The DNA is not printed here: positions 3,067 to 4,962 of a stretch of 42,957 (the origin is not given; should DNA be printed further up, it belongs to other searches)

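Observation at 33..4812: Tandem module of two CXXCH/beta-propeller lipoprotein paralogs flanking a multi-pass membrane protein: candidate uncharacterised envelope system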

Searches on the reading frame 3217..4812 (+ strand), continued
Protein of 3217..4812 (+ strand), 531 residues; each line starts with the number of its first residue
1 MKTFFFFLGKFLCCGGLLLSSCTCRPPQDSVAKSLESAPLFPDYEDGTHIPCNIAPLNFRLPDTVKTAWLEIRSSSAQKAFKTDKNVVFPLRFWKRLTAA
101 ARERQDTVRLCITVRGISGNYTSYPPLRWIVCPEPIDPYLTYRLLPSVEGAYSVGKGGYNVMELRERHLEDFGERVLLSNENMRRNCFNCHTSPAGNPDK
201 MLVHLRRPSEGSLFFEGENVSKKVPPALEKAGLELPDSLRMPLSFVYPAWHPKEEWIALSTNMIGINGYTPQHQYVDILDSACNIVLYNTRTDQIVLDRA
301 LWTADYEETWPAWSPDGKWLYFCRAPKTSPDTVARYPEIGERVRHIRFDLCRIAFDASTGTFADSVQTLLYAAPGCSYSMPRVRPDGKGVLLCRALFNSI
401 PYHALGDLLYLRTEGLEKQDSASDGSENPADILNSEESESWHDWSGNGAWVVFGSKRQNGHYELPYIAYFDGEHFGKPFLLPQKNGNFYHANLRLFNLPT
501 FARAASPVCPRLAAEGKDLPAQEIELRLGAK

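Call 42: search_protein_families(library=pfam, alignment_id=A5, max_evalue=0.00001)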
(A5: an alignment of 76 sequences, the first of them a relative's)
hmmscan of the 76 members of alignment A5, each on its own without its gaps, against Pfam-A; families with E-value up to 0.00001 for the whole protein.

A. member 1, L001:11350-11652:- (101 aa): 1 family
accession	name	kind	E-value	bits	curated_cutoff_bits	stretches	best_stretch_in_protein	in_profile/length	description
PF13601.12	HTH_34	-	1.2e-28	99.6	27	1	20-99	1-80/80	Winged helix DNA-binding domain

B. families by the number of members that match (of 76 scanned): 130 families (the first 25 are shown)
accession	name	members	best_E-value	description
PF01042.26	Ribonuc_L-PSP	7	6.2e-21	Endoribonuclease L-PSP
PF07980.17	SusD_RagB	5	1e-48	SusD family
PF14322.12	SusD-like_3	4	3.5e-20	Starch-binding associating with outer membrane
PF00704.34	Glyco_hydro_18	3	2.5e-71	Glycosyl hydrolases family 18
PF21168.2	FkbO_Hyg5-like_N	3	6.4e-12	Chorismatase FkbO/Hyg5-like, N-terminal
PF03781.23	FGE-sulfatase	2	1.6e-41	Sulfatase-modifying factor enzyme 1-like domain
PF12833.13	HTH_18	2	3.8e-23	Helix-turn-helix domain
PF00165.29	HTH_AraC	2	2e-21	Bacterial regulatory helix-turn-helix proteins, AraC family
PF00295.23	Glyco_hydro_28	2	2e-19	Glycosyl hydrolases family 28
PF01614.24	IclR_C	2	3.3e-14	Bacterial transcriptional regulator IclR C-terminal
PF07728.20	AAA_5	2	2.5e-11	AAA domain (dynein-related subfamily)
PF12708.12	Pect-lyase_RHGA_epim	2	1.5e-06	Rhamnogalacturonase A/epimerase, pectate lyase-like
PF07971.18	Glyco_hydro_92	1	6.5e-156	Glycosyl hydrolase family 92 catalytic domain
PF16980.11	CitMHS_2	1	6.2e-147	Putative citrate transport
PF01131.25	Topoisom_bac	1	2.5e-119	DNA topoisomerase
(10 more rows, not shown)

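Call 53: search_protein_families(library=pfam, proteins=[L035:4168-5958:+, L035:5962-7431:+, L003:5807-6274:+, L041:4518-5666:+, L048:3743-5269:-, L057:2579-4450:+, L057:4203-6023:+], max_evalue=0.01)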
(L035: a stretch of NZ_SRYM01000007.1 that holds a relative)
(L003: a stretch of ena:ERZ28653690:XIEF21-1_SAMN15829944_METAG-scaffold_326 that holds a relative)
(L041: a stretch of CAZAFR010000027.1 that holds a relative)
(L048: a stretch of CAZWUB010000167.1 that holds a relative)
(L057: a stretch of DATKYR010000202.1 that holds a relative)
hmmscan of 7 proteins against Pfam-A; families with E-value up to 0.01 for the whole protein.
L035:4168-5958:+ (597 aa): 1 family
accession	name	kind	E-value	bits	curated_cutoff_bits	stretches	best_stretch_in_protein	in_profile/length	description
PF19529.4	DUF6057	-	9e-163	543.6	29.8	1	19-597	6-569/569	Family of unknown function (DUF6057)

L035:5962-7431:+ (490 aa): 1 family
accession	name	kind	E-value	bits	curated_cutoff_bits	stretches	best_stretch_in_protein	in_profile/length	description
PF07676.18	PD40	-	7.6e-20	70.8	20.9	3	276-301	3-27/38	WD40-like Beta Propeller Repeat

L003:5807-6274:+ (156 aa): 0 families

L041:4518-5666:+ (383 aa): 1 family
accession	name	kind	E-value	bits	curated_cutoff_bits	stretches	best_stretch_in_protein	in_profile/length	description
PF01042.26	Ribonuc_L-PSP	-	1.5e-17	64.2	27.3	1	274-372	18-120/121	Endoribonuclease L-PSP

L048:3743-5269:- (509 aa): 6 families
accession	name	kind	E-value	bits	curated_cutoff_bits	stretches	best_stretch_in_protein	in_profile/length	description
PF03781.23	FGE-sulfatase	-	1.6e-41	143.1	23.3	1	214-471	5-241/255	Sulfatase-modifying factor enzyme 1-like domain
PF03264.19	Cytochrom_NNT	-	2e-27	96.4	24.1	1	8-167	9-171/174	NapC/NirT cytochrome c family, N-terminal region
PF14522.11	Cytochrome_C7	-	6.2e-05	23.2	24.8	0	115-165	7-53/67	Cytochrome c7 and related cytochrome c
PF22678.1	Cytochrom_c_NrfB-like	-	0.00021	22.1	27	1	27-71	25-65/89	Cytochrome c-type protein NrfB-like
PF22113.1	Mtrc-MtrF_II-IV_dom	-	0.00041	20.3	30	0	67-163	84-166/176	Outer membrane cytochrome MtrC/MtrF-like, domains II/IV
PF14537.11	Cytochrom_c3_2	-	0.0007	20.5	25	0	117-161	24-65/79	Cytochrome c3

L057:2579-4450:+ (624 aa): 1 family
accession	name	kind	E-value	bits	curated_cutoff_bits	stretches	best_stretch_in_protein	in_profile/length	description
PF19529.4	DUF6057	-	1.3e-112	378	29.8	1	28-618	3-568/569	Family of unknown function (DUF6057)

L057:4203-6023:+ (607 aa): 4 families
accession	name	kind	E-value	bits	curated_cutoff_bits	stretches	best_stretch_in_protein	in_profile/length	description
PF07676.18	PD40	-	6.3e-17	61.5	20.9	1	369-396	3-30/38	WD40-like Beta Propeller Repeat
PF00930.27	DPPIV_N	-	0.00014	21.2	22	0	322-393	2-61/354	Dipeptidyl peptidase IV (DPP IV) N-terminal region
PF24797.1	Beta-prop_WDR35_TULP_N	-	0.0054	16.4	80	0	381-415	163-198/332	WDR35/TULP4 N-terminal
PF17643.6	TssR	-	0.0092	16.5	25.7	0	500-562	22-81/102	TssR protein N-terminal barrel domain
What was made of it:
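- Closest known: DUF6057. Same: The partners in P. distasonis and in a Sedimentisphaerales MAG match the whole profile at E 9e-163 and 1e-112 (call 53).
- Only one locus has a neighbouring NapC/NirT-type cytochrome (call 53).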

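Call 54: search_solved_structures(query=A2, max_evalue=1, show_alignments=0)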
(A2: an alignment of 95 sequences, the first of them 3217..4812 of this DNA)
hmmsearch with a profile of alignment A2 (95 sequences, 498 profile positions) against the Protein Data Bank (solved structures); distinct sequences matched with E-value up to 1: 23.
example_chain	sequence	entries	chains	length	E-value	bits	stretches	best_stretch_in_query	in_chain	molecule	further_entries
2ojh_A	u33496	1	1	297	5.2e-07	31.7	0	285-305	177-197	Uncharacterized protein Atu1656/AGR_C_3050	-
5yzm_A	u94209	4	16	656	0.019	16.6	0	223-238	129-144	Acyl-peptide hydrolase, putative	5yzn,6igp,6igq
5yzo_A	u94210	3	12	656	0.019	16.6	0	223-238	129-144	Acyl-peptide hydrolase, putative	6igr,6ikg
3m99_D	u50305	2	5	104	0.085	14.5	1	87-144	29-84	SAGA-associated factor 73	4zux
3mhh_E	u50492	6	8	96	0.089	14.4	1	87-141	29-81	SAGA-associated factor 73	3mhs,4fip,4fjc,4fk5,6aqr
4wa6_E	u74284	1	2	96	0.094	14.3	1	87-141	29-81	SAGA-associated factor 73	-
4r40_A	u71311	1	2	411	0.21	13.2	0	339-418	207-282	Protein TolB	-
4pwz_A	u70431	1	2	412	0.22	13.1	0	339-418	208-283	Protein TolB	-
6pnv_A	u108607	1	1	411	0.24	13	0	329-423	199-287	Tol-Pal system protein TolB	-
2hqs_A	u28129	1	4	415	0.25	12.9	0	328-423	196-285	Protein tolB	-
4jml_A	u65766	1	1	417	0.26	12.8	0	329-423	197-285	Protein TolB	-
2w8b_B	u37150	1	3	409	0.29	12.7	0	329-423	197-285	PROTEIN TOLB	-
1crz_A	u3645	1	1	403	0.31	12.6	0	328-423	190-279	TOLB PROTEIN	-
7nst_E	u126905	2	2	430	0.32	12.6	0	329-423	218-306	Tol-Pal system protein TolB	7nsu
2w8b_A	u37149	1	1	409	0.32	12.6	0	329-423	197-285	PROTEIN TOLB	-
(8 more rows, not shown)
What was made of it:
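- On Cytochrome cd1 nitrite reductase / hydrazine synthase type enzymes: The PDB profile search gives E 0.7 for hydrazine synthase beta and nothing for NirS (call 54).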

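Call 62: list_cluster_members(proteins=[L035:5965-7431:+, L035:4210-5958:+])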
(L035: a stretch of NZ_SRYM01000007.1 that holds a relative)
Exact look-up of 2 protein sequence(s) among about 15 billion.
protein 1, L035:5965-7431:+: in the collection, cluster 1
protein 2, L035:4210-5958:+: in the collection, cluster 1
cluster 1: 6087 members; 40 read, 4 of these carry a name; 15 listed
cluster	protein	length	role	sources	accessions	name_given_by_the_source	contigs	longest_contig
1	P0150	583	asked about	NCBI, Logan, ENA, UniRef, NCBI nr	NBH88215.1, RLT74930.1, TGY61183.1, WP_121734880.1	DUF6057 family protein [Parabacteroides distasonis] | Transmembrane protein n=1 Tax=Parabacteroides distasonis TaxID=823 RepID=A0A3L7ZXZ8_PARDI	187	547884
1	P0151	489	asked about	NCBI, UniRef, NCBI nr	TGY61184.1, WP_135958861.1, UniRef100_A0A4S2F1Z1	TolB family protein [Parabacteroides distasonis] | Translocation protein TolB n=1 Tax=Parabacteroides distasonis TaxID=823 ... | PD40 domain-containing protein [Parabacteroides distasonis]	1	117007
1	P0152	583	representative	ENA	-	-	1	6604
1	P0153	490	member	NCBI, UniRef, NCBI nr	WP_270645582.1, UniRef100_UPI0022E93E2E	TolB family protein [Parabacteroides distasonis] | TolB family protein n=1 Tax=Parabacteroides distasonis TaxID=823 RepID=UPI0022E93E2E | hypothetical protein [Parabacteroides distasonis]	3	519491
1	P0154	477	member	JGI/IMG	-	hypothetical protein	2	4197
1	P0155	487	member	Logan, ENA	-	-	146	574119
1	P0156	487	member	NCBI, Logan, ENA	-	-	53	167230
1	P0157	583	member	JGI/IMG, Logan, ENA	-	-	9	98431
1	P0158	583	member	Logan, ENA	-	-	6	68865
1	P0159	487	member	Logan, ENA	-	-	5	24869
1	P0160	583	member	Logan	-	-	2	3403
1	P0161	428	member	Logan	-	-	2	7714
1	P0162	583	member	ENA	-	-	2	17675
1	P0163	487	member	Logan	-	-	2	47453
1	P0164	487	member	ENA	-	-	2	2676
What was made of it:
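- The source names are 'TolB family protein' and 'Translocation protein TolB' (call 62).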

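Call 65: search_solved_structures(query=A6, max_evalue=10, show_alignments=0)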
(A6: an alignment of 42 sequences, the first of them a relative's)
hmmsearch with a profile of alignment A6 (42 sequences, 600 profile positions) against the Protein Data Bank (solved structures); distinct sequences matched with E-value up to 10: 8.
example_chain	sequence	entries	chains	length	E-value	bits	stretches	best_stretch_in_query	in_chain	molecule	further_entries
6l85_A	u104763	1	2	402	0.56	11.7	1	111-246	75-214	Phosphate transporter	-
8k4p_A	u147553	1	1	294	1.8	10.1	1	179-292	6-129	G protein-coupled receptor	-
7wu2_R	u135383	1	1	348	3.2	9.2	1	118-270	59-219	Adhesion G-protein coupled receptor D1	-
6cxh_B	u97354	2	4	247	4.3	8.8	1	160-246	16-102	Particulate methane monooxygenase, A subunit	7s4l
8k4o_E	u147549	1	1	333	4.8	8.7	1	176-292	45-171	G protein-coupled receptor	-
9ejc_E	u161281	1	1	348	7.1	8.1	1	176-289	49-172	viral G-protein coupled receptor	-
4w6v_A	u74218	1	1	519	8.7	7.8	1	146-295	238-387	Di-/tripeptide transporter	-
9iv1_R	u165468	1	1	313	9.4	7.7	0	118-271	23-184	Adhesion G-protein coupled receptor D1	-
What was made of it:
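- On GT-C glycosyltransferases (considered for D): The profile of 42 canonical D proteins finds no GT-C chain in the PDB (call 65).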

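Call 66: search_protein_families(library=pfam, proteins=[L035:4210-5958:+, L057:2579-4450:+, L031:4197-5942:+], max_evalue=10)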
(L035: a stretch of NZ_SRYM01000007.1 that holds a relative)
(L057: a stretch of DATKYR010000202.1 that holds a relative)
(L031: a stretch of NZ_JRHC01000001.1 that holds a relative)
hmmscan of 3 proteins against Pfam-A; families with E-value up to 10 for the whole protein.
L035:4210-5958:+ (583 aa): 3 families
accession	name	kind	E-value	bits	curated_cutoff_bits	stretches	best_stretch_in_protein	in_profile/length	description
PF19529.4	DUF6057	-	9.1e-163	543.6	29.8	1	5-583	6-569/569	Family of unknown function (DUF6057)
PF08337.17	Plexin_cytopl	-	0.23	10.6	25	1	465-540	359-424/441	Plexin cytoplasmic RasGAP domain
PF22859.1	IBIN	-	0.29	11.4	27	1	241-260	10-29/41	Induced by infection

L057:2579-4450:+ (624 aa): 2 families
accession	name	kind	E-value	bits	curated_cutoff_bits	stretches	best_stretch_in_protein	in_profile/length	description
PF19529.4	DUF6057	-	1.3e-112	378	29.8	1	28-618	3-568/569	Family of unknown function (DUF6057)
PF00637.26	Clathrin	-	0.23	11.6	29.6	1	504-558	29-85/143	Region in Clathrin and VPS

L031:4197-5942:+ (582 aa): 2 families
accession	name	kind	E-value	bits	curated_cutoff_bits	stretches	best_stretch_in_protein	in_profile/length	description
PF19529.4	DUF6057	-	7.9e-148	494.3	29.8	1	21-573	3-549/569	Family of unknown function (DUF6057)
PF07827.16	KNTase_C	-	0.17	12.2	26.4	1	502-568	60-127/132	KNTase C-terminal domain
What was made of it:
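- There is no sequence match to any solved GT-C or other enzyme (call 65) and none in Pfam beyond DUF6057 (call 66).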

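Call 80: search_protein_representatives(alignment_id=A2)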
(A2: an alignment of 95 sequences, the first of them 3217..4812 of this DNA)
Query: 95 sequences, 498 profile positions. Proteins with E-value up to 0.001 (for the whole library): 11603; up to 1e-10: 2222; up to 1e-30: 873. The best 150 are listed.
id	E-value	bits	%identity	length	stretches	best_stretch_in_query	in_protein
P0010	1.5e-201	686.6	-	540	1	8-495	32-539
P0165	5.0e-188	642.0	-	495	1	8-489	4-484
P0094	9.3e-185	631.2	-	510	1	7-496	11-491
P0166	9.7e-184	627.9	-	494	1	3-496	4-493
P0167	3.6e-182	622.7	-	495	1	7-492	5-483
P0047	1.2e-180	617.6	-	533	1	9-494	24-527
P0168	5.7e-179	612.1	-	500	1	7-497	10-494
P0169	2.7e-177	606.6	-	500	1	9-496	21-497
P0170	1.7e-172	590.8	-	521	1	4-491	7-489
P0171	6.7e-172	588.8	-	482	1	10-493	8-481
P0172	1.1e-171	588.1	-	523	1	8-494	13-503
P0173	1.9e-169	580.8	-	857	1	32-493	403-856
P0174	6.9e-169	578.9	-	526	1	6-496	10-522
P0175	6.1e-168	575.8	-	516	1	7-483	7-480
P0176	1.2e-167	574.8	-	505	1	4-496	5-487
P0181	1.6e-163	561.2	-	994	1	38-495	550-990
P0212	8.8e-153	525.8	-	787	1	27-486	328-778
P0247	4.5e-145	500.3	-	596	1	4-495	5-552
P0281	5.5e-139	480.3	-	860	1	121-475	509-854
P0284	2.8e-138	477.9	-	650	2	7-397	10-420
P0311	3.9e-134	464.2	-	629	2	73-493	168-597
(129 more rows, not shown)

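Call 81: search_protein_families(library=pfam, proteins=[P0173, P0181, P0212, P0281, P0284, P0311, P0247], max_evalue=0.001)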
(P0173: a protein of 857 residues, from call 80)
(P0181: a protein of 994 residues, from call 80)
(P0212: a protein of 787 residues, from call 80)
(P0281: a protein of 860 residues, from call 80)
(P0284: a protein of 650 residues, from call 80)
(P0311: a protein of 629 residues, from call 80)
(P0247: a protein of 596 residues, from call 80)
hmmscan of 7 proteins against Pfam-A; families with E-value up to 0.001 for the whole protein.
P0173 (857 aa): 3 families
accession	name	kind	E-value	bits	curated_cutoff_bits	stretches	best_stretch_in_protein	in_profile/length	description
PF19529.4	DUF6057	-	3.5e-63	214.8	29.8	1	2-398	39-421/569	Family of unknown function (DUF6057)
PF07676.18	PD40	-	1.6e-17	63.4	20.9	2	653-671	9-27/38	WD40-like Beta Propeller Repeat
PF00930.27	DPPIV_N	-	0.00014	21.2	22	0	617-670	10-60/354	Dipeptidyl peptidase IV (DPP IV) N-terminal region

P0181 (994 aa): 2 families
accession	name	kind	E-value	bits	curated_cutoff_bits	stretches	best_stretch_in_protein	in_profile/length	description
PF19529.4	DUF6057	-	3.8e-84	284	29.8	1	19-492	9-477/569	Family of unknown function (DUF6057)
PF07676.18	PD40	-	9.9e-15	54.5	20.9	1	779-802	4-27/38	WD40-like Beta Propeller Repeat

P0212 (787 aa): 2 families
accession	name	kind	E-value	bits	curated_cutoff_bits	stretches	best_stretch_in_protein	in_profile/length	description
PF19529.4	DUF6057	-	2.1e-82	278.3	29.8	1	2-294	275-569/569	Family of unknown function (DUF6057)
PF07676.18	PD40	-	1.4e-11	44.5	20.9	1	693-725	5-34/38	WD40-like Beta Propeller Repeat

P0281 (860 aa): 3 families
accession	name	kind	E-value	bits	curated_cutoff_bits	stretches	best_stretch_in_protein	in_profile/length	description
PF19529.4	DUF6057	-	6.8e-51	174.2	29.8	1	12-458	12-478/569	Family of unknown function (DUF6057)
PF07676.18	PD40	-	1.2e-18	67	20.9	2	666-691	3-27/38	WD40-like Beta Propeller Repeat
PF00930.27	DPPIV_N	-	0.0001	21.6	22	0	761-801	22-60/354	Dipeptidyl peptidase IV (DPP IV) N-terminal region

P0284 (650 aa): 1 family
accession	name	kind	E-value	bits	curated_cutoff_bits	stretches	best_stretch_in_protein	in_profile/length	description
PF07676.18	PD40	-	6.7e-08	32.7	20.9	0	307-324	9-26/38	WD40-like Beta Propeller Repeat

P0311 (629 aa): 1 family
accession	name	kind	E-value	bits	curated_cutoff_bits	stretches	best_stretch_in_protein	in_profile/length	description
PF07676.18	PD40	-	9.2e-12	45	20.9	1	375-400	4-29/38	WD40-like Beta Propeller Repeat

P0247 (596 aa): 1 family
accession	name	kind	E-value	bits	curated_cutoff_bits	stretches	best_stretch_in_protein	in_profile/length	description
PF07676.18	PD40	-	1.9e-12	47.2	20.9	0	305-324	8-27/38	WD40-like Beta Propeller Repeat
